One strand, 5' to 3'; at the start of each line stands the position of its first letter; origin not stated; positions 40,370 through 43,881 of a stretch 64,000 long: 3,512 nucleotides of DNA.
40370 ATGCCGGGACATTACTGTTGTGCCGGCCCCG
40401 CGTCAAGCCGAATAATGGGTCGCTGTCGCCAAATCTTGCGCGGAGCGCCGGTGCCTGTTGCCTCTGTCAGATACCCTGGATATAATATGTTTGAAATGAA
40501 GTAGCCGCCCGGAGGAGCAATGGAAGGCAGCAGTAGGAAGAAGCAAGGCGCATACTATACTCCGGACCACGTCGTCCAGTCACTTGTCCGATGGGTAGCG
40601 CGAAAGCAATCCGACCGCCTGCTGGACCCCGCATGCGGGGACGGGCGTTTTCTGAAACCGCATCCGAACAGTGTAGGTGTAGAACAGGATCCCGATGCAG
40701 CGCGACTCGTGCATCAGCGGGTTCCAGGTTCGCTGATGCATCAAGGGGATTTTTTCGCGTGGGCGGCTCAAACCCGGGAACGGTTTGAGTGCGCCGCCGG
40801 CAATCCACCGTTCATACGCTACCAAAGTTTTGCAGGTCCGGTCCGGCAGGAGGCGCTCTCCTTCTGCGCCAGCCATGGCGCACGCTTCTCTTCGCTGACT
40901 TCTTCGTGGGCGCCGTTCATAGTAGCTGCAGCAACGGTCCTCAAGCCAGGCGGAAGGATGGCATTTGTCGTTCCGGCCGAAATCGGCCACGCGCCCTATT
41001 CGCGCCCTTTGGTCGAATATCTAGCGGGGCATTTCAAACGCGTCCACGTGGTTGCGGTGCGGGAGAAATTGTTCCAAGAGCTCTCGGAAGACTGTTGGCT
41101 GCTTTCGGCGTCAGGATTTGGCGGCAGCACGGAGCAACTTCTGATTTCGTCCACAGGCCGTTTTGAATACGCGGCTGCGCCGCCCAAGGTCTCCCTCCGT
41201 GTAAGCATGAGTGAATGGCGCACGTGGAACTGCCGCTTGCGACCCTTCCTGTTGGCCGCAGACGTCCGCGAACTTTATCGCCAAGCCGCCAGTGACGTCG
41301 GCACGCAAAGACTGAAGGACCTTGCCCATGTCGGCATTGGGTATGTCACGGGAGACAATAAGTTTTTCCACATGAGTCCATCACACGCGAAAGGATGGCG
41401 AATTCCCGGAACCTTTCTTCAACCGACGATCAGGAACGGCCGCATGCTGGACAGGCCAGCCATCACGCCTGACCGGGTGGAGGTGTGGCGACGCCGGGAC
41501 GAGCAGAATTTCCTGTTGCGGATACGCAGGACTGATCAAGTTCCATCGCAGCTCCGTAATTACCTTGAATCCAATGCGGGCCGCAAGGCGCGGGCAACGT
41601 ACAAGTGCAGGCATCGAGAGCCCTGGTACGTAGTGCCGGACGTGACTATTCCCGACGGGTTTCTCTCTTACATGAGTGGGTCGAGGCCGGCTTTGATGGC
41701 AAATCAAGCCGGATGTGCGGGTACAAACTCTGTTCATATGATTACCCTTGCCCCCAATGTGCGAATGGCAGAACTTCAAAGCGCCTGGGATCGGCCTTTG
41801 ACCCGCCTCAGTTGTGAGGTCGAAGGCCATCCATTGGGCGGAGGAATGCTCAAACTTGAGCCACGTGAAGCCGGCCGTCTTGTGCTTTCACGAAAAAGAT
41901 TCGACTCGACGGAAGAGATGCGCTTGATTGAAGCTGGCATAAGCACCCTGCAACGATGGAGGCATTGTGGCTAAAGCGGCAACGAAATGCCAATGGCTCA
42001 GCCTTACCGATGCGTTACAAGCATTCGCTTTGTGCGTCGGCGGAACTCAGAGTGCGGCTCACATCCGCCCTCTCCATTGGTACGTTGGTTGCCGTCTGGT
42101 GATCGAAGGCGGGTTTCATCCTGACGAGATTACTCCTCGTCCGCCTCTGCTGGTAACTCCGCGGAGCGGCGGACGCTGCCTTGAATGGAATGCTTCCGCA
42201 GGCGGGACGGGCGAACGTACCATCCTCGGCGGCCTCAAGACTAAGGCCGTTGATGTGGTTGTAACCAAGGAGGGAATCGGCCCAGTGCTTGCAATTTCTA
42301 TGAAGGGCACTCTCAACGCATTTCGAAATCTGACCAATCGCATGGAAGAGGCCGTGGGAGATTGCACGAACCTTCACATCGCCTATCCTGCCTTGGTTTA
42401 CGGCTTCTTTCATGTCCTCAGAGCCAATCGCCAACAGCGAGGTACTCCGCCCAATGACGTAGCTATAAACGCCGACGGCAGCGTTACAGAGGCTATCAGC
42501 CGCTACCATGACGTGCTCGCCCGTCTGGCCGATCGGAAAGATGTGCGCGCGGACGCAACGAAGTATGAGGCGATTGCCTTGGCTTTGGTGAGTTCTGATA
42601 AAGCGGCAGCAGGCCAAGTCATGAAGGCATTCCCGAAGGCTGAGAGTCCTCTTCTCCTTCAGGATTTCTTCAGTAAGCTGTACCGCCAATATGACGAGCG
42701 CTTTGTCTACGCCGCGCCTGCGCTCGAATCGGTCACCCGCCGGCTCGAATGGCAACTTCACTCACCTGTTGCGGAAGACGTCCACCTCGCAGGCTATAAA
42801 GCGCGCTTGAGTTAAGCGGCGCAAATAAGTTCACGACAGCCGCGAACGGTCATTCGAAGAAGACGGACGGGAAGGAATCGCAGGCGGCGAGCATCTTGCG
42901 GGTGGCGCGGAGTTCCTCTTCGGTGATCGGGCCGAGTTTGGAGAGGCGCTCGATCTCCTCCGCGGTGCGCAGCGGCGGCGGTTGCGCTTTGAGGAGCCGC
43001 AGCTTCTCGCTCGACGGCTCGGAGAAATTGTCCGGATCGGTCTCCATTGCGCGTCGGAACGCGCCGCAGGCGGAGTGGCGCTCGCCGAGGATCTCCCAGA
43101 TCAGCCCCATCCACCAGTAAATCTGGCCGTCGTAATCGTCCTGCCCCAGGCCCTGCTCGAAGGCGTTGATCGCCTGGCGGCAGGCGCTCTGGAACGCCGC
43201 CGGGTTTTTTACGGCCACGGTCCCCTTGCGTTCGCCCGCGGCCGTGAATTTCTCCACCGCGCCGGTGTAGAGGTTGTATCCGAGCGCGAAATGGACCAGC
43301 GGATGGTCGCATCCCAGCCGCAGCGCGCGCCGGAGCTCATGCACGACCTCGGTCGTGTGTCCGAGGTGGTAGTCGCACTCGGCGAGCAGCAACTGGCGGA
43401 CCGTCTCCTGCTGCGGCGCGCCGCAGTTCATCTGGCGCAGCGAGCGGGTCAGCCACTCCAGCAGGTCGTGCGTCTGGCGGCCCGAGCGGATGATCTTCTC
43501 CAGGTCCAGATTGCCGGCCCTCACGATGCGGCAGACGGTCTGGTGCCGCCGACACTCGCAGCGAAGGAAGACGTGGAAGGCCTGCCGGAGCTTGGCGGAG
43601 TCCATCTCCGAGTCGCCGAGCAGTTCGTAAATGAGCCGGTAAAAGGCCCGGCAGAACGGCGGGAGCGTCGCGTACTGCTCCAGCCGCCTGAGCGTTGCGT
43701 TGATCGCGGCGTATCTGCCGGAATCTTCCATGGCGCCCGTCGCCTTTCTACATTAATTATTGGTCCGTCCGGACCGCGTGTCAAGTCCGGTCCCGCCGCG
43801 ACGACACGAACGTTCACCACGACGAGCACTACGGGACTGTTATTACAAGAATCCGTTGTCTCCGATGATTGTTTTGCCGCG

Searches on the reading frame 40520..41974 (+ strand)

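Call 40: search_protein_families(library=pfam, proteins=[window:40520-41974:+], max_evalue=0.001)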
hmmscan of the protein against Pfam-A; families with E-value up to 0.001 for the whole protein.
window:40520-41974:+ (484 aa): 3 families
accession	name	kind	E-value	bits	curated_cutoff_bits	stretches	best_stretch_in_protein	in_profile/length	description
PF22837.1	M_Eco57I_C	-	6.3e-11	42.6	27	1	251-455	17-221/283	Type II methyltransferase M.Eco57I, C-terminal domain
PF02384.22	N6_Mtase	-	1.4e-08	34.9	20.4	1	5-51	21-67/311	N-6 DNA Methylase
PF07669.17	Eco57I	-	6.5e-05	23.5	25.3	1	78-172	65-157/171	Eco57I restriction-modification methylase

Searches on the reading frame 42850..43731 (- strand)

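Call 40: search_protein_families(library=pfam, proteins=[window:42850-43731:-], max_evalue=0.001)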
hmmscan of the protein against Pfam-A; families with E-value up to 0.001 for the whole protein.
window:42850-43731:- (293 aa): 1 family
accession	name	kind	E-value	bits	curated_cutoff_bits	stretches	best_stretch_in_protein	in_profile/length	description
PF07719.23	TPR_2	-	1.2e-05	25.5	27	0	204-235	3-34/34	Tetratricopeptide repeat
